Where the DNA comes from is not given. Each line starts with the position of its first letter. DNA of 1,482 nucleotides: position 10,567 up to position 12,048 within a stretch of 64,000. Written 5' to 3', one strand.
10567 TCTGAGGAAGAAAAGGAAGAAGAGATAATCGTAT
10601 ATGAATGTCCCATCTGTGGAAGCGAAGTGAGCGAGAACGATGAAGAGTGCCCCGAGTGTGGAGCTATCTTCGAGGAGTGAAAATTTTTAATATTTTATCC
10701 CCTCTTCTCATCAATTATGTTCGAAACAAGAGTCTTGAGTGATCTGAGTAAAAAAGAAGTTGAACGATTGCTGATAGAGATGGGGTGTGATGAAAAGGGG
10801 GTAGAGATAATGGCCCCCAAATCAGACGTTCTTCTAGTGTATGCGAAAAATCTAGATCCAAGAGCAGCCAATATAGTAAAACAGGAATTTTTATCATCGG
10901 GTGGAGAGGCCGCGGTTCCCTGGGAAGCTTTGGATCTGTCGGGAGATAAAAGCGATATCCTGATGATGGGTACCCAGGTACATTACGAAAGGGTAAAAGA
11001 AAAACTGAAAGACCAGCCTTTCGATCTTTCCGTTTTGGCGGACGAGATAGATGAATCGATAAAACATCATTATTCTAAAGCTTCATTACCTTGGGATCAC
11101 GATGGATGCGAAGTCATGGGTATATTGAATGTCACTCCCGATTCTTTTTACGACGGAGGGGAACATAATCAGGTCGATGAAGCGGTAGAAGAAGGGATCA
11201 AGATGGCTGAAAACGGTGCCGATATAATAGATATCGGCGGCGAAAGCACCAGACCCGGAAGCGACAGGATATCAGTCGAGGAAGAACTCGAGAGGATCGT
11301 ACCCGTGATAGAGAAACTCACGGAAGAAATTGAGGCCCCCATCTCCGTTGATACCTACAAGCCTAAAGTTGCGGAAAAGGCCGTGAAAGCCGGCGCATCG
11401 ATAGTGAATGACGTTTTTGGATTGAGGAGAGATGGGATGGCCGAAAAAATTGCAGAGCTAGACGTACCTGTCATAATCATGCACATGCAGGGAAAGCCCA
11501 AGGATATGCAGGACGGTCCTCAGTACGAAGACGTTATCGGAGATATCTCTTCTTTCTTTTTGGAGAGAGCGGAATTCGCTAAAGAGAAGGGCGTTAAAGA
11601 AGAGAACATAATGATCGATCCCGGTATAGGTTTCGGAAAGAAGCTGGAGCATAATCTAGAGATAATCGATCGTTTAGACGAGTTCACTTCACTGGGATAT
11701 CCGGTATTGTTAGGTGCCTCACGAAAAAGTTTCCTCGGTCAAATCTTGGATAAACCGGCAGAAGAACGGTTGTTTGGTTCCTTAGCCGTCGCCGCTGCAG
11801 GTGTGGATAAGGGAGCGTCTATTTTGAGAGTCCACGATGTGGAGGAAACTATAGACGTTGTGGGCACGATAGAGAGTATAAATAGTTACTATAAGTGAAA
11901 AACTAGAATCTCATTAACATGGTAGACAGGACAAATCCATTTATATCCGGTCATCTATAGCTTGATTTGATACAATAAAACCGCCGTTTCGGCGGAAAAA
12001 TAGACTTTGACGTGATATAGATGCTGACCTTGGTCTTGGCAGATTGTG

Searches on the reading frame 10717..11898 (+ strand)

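Call 40: search_protein_families(library=pfam, proteins=[window:10717-11898:+], max_evalue=0.00001)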
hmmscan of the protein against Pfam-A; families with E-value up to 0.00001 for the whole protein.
window:10717-11898:+ (393 aa): 1 family
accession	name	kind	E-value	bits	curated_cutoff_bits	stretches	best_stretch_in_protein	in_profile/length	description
PF00809.28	Pterin_bind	-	8.6e-91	304.3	25.5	1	134-373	1-244/244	Pterin binding enzyme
